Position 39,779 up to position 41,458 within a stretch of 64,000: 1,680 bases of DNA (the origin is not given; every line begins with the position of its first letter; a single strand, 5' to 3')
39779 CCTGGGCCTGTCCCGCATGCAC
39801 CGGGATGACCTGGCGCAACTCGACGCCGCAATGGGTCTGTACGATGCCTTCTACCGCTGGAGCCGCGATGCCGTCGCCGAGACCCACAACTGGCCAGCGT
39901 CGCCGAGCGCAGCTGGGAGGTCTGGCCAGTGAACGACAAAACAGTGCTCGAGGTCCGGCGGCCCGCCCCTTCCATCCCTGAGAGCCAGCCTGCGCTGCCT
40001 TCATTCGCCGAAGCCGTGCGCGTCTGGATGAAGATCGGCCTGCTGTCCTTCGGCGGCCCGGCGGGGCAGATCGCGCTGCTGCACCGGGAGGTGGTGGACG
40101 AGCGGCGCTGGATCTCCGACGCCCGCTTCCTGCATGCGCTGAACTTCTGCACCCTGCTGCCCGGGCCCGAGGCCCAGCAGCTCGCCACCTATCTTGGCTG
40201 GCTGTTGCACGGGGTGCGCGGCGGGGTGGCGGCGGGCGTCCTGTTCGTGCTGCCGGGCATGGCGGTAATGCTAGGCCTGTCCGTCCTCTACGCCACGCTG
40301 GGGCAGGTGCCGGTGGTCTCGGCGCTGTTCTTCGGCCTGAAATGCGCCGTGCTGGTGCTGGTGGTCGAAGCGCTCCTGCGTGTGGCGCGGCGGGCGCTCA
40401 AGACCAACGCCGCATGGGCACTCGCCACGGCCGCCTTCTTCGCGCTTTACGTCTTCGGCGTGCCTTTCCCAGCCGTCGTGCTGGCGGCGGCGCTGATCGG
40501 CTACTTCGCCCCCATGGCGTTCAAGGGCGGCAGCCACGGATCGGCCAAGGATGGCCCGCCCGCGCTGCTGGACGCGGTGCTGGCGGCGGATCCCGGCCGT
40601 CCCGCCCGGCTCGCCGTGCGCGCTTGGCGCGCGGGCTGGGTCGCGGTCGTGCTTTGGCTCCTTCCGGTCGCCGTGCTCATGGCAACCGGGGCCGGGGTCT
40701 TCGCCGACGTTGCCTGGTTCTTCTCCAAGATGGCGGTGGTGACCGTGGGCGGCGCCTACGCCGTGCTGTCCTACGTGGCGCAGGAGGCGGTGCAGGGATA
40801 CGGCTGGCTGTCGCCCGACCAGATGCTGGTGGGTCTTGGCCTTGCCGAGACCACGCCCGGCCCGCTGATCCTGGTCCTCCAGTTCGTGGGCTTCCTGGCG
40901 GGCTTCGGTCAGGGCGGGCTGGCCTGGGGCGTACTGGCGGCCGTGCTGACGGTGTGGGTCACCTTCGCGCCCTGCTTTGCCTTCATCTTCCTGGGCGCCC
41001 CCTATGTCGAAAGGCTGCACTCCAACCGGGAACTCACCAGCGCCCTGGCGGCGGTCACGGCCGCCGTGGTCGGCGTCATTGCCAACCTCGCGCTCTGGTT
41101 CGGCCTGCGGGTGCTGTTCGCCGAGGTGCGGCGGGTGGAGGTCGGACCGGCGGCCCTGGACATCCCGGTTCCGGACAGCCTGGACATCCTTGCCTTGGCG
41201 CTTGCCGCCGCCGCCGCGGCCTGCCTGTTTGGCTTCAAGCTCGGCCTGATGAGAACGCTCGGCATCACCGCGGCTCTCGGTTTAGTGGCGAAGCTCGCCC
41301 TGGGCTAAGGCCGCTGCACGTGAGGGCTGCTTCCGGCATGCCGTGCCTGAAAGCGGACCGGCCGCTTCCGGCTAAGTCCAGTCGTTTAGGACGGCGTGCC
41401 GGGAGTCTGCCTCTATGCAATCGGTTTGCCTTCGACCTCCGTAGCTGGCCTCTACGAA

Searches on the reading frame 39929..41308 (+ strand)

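Call 4: search_protein_families(library=pfam, proteins=[window:39929-41308:+], max_evalue=0.01)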
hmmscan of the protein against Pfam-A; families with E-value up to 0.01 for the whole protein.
window:39929-41308:+ (459 aa): 1 family
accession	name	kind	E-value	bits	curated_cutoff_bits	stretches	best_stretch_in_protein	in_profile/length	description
PF02417.20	Chromate_transp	-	9.1e-73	244.2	28.6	2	29-192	3-166/166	Chromate transporter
